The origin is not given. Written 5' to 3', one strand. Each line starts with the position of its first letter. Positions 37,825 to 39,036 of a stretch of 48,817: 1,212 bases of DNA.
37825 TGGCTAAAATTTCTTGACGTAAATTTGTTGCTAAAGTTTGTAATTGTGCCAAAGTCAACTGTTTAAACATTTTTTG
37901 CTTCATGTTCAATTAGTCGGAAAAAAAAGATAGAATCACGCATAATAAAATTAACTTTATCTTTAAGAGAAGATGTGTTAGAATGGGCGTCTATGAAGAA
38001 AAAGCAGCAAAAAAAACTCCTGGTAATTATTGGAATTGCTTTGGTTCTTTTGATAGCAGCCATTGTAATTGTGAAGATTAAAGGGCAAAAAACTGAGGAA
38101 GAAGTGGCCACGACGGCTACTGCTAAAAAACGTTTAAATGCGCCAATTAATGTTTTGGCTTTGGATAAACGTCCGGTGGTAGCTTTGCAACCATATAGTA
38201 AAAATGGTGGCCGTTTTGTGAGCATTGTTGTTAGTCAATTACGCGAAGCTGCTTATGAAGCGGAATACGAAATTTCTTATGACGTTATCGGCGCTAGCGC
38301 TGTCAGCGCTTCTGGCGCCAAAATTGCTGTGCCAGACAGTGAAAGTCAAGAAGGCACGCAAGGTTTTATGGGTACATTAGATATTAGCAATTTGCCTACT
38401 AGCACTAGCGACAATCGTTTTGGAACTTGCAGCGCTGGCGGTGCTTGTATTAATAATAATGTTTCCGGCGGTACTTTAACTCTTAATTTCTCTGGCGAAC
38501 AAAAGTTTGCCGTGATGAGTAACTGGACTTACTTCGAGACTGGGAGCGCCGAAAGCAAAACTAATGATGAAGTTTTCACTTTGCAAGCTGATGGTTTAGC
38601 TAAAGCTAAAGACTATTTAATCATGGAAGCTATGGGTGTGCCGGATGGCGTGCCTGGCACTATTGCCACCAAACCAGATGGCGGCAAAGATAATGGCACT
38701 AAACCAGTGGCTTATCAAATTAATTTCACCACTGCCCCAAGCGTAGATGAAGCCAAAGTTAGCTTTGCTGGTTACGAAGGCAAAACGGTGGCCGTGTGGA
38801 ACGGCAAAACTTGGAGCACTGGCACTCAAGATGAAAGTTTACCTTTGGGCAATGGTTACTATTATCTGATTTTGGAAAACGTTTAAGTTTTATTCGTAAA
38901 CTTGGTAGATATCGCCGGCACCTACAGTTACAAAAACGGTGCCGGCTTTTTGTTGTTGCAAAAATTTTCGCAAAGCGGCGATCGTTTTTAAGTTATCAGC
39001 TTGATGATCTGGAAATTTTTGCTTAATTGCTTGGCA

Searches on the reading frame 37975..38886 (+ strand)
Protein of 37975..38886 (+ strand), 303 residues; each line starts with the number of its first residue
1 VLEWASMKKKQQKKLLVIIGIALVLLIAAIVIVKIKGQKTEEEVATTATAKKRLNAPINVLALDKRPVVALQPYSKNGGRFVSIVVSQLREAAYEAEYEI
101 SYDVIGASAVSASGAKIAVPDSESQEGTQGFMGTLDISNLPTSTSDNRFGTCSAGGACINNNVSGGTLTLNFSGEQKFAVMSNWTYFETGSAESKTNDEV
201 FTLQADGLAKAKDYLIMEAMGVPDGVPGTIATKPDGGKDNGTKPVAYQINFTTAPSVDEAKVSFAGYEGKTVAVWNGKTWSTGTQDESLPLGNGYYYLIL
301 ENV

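Call 12: search_protein_families(library=pfam, max_evalue=1, proteins=[window:37975-38886:+])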
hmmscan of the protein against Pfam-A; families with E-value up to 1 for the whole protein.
window:37975-38886:+ (303 aa): 3 families
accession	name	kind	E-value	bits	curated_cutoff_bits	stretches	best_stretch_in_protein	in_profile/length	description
PF14037.11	YoqO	-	0.019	16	27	1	3-43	43-82/116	YoqO-like protein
PF13800.11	Sigma_reg_N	-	0.024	15.3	26.3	1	5-37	2-34/91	Sigma factor regulator N-terminal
PF09716.15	ETRAMP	-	0.26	11.8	29.1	1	7-39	44-79/81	Malarial early transcribed membrane protein (ETRAMP)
